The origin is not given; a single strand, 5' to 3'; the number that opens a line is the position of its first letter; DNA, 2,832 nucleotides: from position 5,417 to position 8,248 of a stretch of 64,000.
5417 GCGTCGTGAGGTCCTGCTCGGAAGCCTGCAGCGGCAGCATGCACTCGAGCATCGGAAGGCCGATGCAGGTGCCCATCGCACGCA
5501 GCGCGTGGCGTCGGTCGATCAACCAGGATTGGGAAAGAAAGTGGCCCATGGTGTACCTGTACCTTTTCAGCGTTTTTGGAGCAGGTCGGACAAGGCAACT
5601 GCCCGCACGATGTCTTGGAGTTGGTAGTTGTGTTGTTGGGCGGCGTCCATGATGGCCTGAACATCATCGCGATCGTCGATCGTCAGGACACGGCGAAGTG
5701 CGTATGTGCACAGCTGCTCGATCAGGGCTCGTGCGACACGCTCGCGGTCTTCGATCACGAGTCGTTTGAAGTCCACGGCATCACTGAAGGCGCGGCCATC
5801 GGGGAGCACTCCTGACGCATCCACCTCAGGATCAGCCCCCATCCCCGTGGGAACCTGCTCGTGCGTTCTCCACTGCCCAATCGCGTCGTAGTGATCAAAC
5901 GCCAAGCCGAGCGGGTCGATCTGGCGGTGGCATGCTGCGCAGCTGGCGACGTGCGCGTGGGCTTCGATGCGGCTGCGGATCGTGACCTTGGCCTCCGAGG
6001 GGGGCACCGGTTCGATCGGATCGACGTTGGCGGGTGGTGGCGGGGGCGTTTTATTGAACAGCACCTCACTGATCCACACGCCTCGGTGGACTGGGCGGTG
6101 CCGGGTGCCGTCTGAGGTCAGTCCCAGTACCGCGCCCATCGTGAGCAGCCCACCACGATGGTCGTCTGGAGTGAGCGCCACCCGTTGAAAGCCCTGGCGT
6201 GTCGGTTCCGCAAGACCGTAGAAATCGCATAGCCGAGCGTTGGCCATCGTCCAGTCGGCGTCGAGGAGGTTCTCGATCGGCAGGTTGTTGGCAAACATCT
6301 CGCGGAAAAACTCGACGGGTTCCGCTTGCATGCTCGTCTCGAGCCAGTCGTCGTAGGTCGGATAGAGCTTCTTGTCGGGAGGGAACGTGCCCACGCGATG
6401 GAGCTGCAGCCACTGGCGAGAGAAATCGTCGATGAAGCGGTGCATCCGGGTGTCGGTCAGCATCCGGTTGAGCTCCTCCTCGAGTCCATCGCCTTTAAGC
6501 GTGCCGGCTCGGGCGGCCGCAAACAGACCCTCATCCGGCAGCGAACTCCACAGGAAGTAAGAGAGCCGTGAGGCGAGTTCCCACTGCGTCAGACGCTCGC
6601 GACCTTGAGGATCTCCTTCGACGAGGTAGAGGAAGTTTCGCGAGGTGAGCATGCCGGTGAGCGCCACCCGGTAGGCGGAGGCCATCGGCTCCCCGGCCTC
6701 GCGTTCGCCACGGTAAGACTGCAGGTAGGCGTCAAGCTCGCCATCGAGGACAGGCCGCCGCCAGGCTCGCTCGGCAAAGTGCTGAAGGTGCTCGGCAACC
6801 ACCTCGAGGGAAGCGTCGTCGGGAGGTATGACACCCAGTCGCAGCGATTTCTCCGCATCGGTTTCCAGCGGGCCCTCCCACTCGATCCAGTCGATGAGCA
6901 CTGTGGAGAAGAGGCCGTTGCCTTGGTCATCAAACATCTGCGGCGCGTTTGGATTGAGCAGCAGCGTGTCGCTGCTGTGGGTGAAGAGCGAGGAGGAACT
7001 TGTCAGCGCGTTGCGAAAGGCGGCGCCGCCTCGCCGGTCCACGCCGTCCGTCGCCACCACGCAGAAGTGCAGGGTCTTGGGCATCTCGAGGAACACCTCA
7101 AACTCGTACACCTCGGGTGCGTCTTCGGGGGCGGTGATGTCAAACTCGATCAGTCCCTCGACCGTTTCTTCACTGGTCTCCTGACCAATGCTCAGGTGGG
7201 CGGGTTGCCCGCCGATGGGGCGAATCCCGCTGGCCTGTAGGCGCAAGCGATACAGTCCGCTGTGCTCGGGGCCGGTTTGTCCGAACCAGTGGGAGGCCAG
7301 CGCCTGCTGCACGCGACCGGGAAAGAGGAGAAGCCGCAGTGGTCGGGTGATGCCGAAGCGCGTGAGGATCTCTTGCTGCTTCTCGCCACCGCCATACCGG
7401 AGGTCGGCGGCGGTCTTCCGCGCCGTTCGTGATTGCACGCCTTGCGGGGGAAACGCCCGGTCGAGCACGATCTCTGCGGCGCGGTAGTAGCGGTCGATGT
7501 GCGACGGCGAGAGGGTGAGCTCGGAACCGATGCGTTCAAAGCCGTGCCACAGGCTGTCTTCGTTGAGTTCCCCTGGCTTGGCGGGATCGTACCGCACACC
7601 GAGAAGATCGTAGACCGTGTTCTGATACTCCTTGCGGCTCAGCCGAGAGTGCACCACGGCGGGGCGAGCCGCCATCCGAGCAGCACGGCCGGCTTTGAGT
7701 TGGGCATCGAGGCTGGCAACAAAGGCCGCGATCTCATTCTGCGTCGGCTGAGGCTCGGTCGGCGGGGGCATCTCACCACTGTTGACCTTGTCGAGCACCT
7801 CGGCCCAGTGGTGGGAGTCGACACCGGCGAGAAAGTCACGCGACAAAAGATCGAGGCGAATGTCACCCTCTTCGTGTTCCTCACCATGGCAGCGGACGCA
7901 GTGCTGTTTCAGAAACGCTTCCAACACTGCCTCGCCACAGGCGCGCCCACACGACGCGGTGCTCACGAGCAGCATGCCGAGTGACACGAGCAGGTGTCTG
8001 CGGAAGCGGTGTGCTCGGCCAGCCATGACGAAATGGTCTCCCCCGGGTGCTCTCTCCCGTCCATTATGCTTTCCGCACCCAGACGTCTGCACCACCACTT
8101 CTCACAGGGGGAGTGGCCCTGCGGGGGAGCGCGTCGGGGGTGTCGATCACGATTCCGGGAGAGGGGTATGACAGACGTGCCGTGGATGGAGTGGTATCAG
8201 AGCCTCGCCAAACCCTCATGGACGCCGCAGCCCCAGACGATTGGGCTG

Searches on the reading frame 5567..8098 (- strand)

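Call 41: search_protein_families(library=pfam, proteins=[window:5567-8098:-], max_evalue=0.0001)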
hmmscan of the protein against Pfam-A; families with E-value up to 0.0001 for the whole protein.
window:5567-8098:- (843 aa): 6 families
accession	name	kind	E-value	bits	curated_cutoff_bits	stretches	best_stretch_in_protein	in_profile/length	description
PF07631.16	PSD4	-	1.4e-42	145.7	23.3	1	503-629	1-128/128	Protein of unknown function (DUF1592)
PF07627.16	PSCyt3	-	1.3e-31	109.2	27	1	648-747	1-98/98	Protein of unknown function (DUF1588)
PF07637.16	PSD5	-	4e-21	75.6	34.2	1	436-494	4-62/62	Protein of unknown function (DUF1595)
PF07626.16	PSD3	-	1.9e-18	67.1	23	1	152-216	2-64/65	Protein of unknown function (DUF1587)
PF07624.16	PSD2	-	2.5e-18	66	25.8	1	767-839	1-73/74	Protein of unknown function (DUF1585)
PF07635.16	PSCyt1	-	6.9e-08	33.4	22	1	67-113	1-58/59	Planctomycete cytochrome C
